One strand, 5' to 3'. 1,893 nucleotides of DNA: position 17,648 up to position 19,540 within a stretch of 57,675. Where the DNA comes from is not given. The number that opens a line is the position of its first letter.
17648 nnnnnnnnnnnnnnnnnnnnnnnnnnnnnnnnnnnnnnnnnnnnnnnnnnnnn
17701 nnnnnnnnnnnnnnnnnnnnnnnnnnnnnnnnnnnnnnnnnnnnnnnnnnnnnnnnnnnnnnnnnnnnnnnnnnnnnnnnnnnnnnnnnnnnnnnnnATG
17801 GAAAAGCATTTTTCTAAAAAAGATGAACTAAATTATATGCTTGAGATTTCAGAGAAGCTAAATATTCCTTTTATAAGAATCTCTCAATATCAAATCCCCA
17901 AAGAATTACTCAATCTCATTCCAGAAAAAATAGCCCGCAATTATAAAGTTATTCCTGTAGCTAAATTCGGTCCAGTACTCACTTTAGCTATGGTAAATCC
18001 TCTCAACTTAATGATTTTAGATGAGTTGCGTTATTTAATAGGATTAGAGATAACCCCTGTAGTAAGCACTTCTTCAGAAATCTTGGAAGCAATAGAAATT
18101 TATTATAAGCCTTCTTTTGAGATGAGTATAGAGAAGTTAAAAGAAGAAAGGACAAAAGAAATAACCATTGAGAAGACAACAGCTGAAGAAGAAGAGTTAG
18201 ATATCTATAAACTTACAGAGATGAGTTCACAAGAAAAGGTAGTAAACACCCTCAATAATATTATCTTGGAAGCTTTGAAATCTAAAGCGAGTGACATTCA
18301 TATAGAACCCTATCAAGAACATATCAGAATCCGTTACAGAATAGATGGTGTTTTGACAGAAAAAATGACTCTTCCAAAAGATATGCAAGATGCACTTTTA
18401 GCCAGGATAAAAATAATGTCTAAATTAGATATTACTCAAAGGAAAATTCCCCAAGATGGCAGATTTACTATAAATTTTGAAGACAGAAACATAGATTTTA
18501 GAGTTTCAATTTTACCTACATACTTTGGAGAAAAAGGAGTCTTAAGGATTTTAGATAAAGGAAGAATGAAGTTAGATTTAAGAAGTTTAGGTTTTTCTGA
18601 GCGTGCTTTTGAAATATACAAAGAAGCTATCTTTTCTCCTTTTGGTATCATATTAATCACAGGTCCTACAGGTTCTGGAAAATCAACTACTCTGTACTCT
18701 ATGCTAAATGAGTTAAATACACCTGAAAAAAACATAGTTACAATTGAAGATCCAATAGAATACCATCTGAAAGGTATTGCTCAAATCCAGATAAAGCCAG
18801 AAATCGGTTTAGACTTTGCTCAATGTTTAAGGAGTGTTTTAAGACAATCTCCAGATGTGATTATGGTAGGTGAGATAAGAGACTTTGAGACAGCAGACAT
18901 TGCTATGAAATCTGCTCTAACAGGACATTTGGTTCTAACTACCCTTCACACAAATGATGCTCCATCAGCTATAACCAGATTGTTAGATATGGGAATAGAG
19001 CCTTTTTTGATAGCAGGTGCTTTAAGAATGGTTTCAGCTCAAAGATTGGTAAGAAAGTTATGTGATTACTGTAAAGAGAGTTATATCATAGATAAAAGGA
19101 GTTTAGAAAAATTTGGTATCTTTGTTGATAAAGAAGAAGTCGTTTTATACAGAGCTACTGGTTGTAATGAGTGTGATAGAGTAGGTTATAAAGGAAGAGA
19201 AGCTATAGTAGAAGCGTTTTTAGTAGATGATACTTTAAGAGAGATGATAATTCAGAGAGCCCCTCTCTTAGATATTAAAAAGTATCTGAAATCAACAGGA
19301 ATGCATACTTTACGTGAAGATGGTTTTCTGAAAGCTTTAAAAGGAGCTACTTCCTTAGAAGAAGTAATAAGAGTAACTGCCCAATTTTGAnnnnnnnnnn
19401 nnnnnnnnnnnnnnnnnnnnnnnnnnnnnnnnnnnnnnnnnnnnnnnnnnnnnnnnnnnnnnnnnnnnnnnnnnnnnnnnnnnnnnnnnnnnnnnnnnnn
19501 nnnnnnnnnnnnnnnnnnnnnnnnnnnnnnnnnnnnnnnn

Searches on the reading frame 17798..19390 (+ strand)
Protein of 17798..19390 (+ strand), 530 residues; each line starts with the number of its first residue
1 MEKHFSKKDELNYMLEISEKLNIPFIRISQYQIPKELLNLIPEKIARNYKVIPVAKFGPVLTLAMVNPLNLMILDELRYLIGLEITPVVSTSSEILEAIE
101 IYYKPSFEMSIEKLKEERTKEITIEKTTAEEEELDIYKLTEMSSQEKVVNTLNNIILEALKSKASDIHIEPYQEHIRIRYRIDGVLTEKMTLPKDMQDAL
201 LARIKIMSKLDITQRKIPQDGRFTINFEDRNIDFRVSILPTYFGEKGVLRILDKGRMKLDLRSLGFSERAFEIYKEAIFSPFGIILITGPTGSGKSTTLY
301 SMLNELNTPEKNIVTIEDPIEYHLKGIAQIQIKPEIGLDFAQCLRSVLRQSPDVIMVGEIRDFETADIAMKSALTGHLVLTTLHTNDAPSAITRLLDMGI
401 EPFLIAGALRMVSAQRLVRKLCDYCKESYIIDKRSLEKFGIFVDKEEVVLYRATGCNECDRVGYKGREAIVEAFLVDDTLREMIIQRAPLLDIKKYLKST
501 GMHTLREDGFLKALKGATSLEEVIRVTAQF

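Call 6: search_protein_families(library=pfam, proteins=[window:17798-19390:+], max_evalue=0.01)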
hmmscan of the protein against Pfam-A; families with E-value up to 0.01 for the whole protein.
window:17798-19390:+ (530 aa): 11 families
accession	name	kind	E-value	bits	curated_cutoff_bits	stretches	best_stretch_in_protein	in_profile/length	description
PF00437.27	T2SSE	-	8.2e-134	446.3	24.9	1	143-525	3-370/370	Type II/IV secretion system protein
PF05157.20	MshEN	-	9.8e-20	70.8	23.1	1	21-105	1-86/90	MshEN domain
PF13191.12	AAA_16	-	0.00015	22.8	32.6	1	280-369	23-103/167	AAA ATPase domain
PF13401.12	AAA_22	-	0.00035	21.3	27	1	283-319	6-42/130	AAA domain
PF13555.12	AAA_29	-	0.0005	20.2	27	1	276-299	16-39/61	P-loop containing region of AAA domain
PF01935.23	DUF87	-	0.00055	20.5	23.2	0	286-314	27-56/220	Helicase HerA, central domain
PF25199.1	nSTAND_NTPase5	-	0.00057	20.2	34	1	283-327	42-87/145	Novel STAND NTPase 5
PF20720.3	nSTAND3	-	0.0013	18.9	27.2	1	282-320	17-55/155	Novel STAND NTPase 3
PF13173.12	AAA_14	-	0.0016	18.9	27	1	284-321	4-42/129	AAA domain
PF13476.12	AAA_23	-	0.0023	19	27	1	279-299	17-36/201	AAA domain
PF00005.33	ABC_tran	-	0.006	17.6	25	1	282-317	11-45/137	ABC transporter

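Call 79: search_protein_families(library=ncbifam, proteins=[window:17798-19390:+], max_evalue=0.001)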
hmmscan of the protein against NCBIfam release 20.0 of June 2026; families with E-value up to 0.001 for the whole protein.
window:17798-19390:+ (530 aa): 19 families
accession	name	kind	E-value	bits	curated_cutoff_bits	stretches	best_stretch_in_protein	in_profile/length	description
TIGR02538.1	type_IV_pilB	equivalog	1.1e-180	602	675.65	1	16-528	49-563/564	type IV-A pilus assembly ATPase PilB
TIGR02533.1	type_II_gspE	equivalog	5.9e-176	585.9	630.25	1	41-527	4-486/486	type II secretion system ATPase GspE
NF007755.0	PRK10436.1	equivalog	9.4e-136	453.1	617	1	44-528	12-460/465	type II secretion system protein GspE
NF053534.1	T4PilAsmATPsTfpB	equivalog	7.9e-133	443.9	850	1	16-527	71-582/584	type IV pilus assembly ATPase TfpB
NF041000.1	ATPase_ComGA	equivalog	2.5e-76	256.2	300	1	154-419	2-266/267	competence type IV pilus ATPase ComGA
TIGR01420.1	pilT_fam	subfamily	9.6e-55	186.2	319.1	1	152-398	2-242/343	PilT/PilU family type 4a pilus ATPase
TIGR02525.1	plasmid_TraJ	equivalog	9.4e-28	97.2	368.3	1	276-398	143-272/372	plasmid transfer ATPase TraJ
TIGR02524.1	dot_icm_DotB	equivalog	1.7e-22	80.1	463.3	1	276-397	128-258/358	Dot/Icm type IV secretion system ATPase DotB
TIGR02782.1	TrbB_P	equivalog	1.1e-16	61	304.55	1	272-396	127-253/303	P-type conjugative transfer ATPase TrbB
NF010407.0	PRK13833.1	subfamily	3e-16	59.7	499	1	270-398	133-262/323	conjugal transfer protein TrbB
NF058587.1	archaellum_moto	equivalog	1e-15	57.5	550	1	285-399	278-397/527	archaellum flagellar ATPase motor FlaI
TIGR02788.1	VirB11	equivalog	4.1e-15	55.6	249.95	1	271-400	134-267/308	P-type DNA transfer ATPase VirB11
NF010469.0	PRK13894.1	subfamily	2.7e-14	53.3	508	1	284-396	151-265/320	conjugal transfer ATPase TrbB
TIGR03819.1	heli_sec_ATPase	hypoth_equivalog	2.3e-12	46.8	373.15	1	249-401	144-303/340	TadA family conjugal transfer-associated ATPase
NF053672.1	bindosome_BasE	exception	3.5e-10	39.2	1000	1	285-396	273-389/512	bindosome assembly system ATPase subunit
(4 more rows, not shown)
